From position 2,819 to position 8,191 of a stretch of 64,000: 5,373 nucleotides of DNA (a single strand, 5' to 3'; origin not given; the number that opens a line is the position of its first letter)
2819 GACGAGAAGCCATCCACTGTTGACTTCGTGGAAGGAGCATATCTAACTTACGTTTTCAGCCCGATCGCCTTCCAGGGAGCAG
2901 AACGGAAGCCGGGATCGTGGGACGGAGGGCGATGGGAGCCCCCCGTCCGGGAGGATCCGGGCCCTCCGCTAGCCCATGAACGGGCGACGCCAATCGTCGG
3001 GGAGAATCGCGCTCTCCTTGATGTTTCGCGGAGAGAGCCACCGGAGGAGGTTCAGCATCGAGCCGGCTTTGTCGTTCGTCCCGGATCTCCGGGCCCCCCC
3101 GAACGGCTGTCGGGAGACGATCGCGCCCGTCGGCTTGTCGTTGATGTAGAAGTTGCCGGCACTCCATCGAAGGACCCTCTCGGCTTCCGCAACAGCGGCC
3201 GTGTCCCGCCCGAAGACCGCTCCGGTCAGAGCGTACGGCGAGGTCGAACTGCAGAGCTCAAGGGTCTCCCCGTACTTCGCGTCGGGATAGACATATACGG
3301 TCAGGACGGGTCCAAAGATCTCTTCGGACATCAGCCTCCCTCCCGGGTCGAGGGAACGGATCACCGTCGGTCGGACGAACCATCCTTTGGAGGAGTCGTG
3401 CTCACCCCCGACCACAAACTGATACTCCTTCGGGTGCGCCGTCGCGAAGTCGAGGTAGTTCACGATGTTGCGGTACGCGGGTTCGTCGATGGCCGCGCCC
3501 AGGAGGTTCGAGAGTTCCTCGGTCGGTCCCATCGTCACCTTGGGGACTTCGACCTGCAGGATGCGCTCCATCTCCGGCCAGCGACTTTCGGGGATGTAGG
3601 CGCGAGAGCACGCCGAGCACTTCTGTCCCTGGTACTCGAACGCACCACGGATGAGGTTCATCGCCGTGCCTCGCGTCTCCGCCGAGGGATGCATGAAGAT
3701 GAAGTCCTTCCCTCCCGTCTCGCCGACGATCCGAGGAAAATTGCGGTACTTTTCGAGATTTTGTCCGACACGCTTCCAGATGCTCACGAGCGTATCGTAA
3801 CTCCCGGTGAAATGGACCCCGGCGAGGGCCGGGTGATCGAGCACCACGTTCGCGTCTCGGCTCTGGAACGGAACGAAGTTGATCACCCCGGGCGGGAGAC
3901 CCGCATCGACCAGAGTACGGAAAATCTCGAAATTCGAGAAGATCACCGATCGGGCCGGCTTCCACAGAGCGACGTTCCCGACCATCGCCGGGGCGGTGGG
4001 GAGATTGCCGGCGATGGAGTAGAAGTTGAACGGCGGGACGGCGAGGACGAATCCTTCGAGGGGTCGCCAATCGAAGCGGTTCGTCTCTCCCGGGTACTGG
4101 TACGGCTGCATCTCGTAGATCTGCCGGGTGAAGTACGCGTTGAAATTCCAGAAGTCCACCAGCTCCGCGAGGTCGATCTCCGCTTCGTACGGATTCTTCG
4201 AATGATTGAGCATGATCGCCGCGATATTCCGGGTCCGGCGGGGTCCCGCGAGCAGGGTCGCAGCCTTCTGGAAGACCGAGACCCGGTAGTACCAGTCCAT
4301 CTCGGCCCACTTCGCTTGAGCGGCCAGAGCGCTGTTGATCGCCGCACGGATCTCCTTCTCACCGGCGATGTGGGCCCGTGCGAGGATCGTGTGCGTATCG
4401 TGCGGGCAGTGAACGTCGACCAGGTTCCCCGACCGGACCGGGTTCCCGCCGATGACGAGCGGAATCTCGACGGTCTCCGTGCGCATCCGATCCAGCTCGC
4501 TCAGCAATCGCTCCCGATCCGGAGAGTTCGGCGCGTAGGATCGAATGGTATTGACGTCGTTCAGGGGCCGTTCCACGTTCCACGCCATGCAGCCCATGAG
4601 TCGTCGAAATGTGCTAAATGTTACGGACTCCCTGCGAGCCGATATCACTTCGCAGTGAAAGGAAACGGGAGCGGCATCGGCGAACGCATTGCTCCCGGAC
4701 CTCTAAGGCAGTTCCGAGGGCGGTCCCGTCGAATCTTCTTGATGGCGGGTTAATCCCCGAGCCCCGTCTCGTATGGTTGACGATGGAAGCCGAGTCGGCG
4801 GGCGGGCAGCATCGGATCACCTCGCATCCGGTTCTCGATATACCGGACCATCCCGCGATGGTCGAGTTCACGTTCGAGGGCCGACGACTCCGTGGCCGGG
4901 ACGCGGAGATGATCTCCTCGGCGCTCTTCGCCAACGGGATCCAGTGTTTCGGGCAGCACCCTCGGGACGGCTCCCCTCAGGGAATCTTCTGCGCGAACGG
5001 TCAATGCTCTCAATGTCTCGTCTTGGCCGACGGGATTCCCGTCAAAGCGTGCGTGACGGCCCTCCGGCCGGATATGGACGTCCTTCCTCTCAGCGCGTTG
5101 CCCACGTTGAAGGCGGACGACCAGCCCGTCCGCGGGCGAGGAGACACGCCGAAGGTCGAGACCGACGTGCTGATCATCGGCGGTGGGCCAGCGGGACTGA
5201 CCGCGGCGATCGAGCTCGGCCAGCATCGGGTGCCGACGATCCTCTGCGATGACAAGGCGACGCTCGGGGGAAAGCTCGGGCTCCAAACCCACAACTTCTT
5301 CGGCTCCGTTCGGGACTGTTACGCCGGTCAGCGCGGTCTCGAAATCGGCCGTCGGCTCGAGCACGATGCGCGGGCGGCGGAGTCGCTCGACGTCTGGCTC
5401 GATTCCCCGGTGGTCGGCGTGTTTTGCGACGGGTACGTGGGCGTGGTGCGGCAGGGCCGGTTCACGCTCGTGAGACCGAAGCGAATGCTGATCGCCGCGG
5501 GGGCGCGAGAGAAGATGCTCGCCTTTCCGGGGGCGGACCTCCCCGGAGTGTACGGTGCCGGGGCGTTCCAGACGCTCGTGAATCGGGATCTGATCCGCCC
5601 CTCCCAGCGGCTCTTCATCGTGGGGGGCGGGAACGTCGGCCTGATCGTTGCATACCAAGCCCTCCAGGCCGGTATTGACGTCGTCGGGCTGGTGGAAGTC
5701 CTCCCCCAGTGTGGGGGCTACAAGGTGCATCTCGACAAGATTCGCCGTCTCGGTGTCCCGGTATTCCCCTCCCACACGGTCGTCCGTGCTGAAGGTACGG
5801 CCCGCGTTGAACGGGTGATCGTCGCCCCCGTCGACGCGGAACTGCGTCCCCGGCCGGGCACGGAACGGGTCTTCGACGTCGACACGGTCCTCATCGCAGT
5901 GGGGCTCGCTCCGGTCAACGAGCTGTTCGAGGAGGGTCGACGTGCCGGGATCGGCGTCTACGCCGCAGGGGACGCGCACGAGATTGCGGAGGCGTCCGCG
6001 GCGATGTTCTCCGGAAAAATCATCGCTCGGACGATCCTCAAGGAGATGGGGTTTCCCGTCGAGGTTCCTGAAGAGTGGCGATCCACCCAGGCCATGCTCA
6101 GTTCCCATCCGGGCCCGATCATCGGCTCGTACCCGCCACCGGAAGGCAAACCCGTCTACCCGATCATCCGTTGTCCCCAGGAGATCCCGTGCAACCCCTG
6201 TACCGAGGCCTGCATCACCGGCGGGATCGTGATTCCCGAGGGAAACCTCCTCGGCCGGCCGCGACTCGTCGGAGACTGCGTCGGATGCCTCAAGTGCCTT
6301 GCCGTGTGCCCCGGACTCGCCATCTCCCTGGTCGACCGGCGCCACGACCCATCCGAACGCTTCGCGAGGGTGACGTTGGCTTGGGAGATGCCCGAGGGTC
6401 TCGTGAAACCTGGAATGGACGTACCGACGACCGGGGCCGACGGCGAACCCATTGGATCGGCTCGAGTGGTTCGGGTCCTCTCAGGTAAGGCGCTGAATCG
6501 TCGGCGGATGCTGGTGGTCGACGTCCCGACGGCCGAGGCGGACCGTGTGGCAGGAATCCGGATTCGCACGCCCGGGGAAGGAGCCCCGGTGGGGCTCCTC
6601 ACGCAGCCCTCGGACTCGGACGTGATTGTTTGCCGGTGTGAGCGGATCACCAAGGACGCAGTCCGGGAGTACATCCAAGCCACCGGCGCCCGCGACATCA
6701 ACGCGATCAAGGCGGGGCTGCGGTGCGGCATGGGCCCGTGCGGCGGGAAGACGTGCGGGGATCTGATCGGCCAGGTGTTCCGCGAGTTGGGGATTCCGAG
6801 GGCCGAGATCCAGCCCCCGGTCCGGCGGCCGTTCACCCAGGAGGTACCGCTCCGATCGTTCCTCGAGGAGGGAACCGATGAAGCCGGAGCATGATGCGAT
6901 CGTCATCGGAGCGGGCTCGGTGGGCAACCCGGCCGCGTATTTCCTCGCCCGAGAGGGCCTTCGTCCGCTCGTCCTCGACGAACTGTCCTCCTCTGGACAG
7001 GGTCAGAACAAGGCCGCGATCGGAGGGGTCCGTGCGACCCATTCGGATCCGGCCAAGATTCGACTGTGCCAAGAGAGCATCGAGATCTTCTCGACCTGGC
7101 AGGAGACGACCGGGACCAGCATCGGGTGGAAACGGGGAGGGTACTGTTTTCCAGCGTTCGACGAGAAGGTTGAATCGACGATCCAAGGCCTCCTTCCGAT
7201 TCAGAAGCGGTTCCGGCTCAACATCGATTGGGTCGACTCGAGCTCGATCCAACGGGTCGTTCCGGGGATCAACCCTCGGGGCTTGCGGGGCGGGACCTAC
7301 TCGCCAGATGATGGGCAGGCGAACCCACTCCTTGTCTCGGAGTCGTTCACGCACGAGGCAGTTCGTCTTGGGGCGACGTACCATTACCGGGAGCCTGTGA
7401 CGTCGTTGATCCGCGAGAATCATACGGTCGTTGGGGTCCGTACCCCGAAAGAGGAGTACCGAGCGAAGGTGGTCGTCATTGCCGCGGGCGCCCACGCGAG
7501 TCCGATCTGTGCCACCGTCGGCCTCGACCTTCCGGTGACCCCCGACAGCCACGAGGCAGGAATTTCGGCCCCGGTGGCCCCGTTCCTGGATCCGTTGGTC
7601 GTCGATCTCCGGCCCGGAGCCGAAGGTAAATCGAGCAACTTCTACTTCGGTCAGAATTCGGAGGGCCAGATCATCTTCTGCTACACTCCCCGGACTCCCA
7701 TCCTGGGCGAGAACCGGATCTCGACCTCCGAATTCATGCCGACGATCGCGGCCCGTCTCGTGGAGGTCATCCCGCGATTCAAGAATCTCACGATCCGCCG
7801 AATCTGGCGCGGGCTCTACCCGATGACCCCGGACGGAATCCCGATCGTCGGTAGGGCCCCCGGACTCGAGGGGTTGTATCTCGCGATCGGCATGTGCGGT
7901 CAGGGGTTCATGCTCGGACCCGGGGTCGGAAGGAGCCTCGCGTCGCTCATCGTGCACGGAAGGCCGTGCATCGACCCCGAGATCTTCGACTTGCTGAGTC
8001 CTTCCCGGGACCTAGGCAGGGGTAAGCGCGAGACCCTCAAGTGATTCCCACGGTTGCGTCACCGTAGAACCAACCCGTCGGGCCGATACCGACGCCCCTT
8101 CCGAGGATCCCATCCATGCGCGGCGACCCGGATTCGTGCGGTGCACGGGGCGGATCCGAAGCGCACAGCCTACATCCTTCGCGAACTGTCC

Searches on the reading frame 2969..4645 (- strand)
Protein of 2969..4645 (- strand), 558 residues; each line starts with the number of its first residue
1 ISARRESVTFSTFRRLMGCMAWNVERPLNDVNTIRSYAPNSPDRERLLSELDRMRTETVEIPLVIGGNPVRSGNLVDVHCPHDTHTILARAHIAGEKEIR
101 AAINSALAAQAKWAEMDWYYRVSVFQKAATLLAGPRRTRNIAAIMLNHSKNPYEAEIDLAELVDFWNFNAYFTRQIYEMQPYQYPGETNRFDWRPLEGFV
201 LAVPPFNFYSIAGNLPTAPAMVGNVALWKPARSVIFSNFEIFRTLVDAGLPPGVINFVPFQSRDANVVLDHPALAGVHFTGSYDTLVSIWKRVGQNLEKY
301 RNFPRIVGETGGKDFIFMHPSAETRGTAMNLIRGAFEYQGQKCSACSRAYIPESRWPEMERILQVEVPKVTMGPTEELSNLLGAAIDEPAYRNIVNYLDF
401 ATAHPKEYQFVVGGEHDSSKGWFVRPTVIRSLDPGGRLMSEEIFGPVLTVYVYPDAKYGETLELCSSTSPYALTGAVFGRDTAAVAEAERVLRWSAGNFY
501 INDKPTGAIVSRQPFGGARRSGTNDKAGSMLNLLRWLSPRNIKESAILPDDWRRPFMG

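Call 21: search_protein_families(library=pfam, proteins=[window:2969-4645:-], max_evalue=0.00001)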
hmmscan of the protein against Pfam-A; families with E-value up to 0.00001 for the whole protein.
window:2969-4645:- (558 aa): 1 family
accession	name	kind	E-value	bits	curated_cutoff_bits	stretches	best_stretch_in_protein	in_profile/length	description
PF00171.27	Aldedh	-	2.9e-83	280.4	23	1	75-529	8-449/461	Aldehyde dehydrogenase family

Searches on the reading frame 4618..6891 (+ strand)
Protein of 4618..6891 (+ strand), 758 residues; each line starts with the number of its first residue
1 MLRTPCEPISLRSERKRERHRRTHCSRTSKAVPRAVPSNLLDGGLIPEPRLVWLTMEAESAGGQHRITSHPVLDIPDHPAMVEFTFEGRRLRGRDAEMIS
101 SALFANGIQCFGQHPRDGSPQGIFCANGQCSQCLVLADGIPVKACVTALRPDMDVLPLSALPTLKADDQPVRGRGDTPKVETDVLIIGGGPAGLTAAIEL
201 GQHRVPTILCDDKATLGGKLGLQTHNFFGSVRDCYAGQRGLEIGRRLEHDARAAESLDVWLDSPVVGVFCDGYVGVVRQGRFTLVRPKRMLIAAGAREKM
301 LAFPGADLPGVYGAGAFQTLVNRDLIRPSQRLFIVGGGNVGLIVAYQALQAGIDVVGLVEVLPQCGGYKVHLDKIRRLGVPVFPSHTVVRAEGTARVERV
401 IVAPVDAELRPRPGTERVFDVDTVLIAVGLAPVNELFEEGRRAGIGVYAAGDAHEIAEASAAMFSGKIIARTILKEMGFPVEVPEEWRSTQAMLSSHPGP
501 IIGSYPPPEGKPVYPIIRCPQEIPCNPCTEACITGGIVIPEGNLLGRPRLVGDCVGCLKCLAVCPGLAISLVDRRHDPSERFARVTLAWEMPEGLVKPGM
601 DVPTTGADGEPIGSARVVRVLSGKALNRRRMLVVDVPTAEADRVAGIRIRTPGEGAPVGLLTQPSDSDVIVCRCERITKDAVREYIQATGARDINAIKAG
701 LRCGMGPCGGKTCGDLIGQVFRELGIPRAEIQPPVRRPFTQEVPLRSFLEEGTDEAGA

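Call 21: search_protein_families(library=pfam, proteins=[window:4618-6891:+], max_evalue=0.00001)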
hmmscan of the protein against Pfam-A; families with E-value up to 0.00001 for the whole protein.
window:4618-6891:+ (758 aa): 8 families
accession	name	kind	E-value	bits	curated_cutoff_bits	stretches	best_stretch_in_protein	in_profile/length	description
PF07992.20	Pyr_redox_2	-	5.5e-24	85.5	26.1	1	183-442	2-246/291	Pyridine nucleotide-disulphide oxidoreductase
PF13510.11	Fer2_4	-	7.2e-19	68.1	22.8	1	80-155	2-77/82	2Fe-2S iron-sulfur cluster binding domain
PF04324.20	Fer2_BFD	-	2.5e-08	34.6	26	1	670-722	1-49/50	BFD-like [2Fe-2S] binding domain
PF12831.13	FAD_oxidored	-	9.8e-08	32.1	27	1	183-222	1-40/416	FAD dependent oxidoreductase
PF03486.20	HI0933_like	-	3.9e-07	30.2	50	0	183-221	2-40/244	HI0933-like protein Rossmann domain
PF13450.12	NAD_binding_8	-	8.4e-07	29.6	21.9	0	186-220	1-35/68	NAD(P)-binding Rossmann-like domain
PF01946.23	Thi4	-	5.4e-06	26.2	26.2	0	180-223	16-60/235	Thi4 family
PF00070.33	Pyr_redox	-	9.7e-06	26.5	22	0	331-402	1-79/82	Pyridine nucleotide-disulphide oxidoreductase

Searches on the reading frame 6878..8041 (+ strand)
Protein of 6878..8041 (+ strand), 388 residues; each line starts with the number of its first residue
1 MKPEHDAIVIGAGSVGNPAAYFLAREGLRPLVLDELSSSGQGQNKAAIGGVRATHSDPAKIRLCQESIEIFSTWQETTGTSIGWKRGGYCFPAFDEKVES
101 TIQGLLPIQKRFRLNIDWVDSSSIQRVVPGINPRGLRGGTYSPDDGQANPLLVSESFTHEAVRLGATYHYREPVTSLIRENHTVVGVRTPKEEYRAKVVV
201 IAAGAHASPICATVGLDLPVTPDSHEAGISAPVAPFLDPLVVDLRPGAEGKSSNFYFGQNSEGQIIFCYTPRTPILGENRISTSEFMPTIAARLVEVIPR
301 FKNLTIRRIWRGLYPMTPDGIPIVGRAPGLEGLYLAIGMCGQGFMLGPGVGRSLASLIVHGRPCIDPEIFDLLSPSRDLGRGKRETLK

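Call 21: search_protein_families(library=pfam, proteins=[window:6878-8041:+], max_evalue=0.00001)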
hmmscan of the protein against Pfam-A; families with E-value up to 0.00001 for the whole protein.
window:6878-8041:+ (388 aa): 2 families
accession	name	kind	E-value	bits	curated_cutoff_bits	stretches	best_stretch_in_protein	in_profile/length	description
PF01266.30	DAO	-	6.9e-58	197.3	27.9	1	6-357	1-353/353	FAD dependent oxidoreductase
PF03486.20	HI0933_like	-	1.8e-06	28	50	0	146-209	106-168/244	HI0933-like protein Rossmann domain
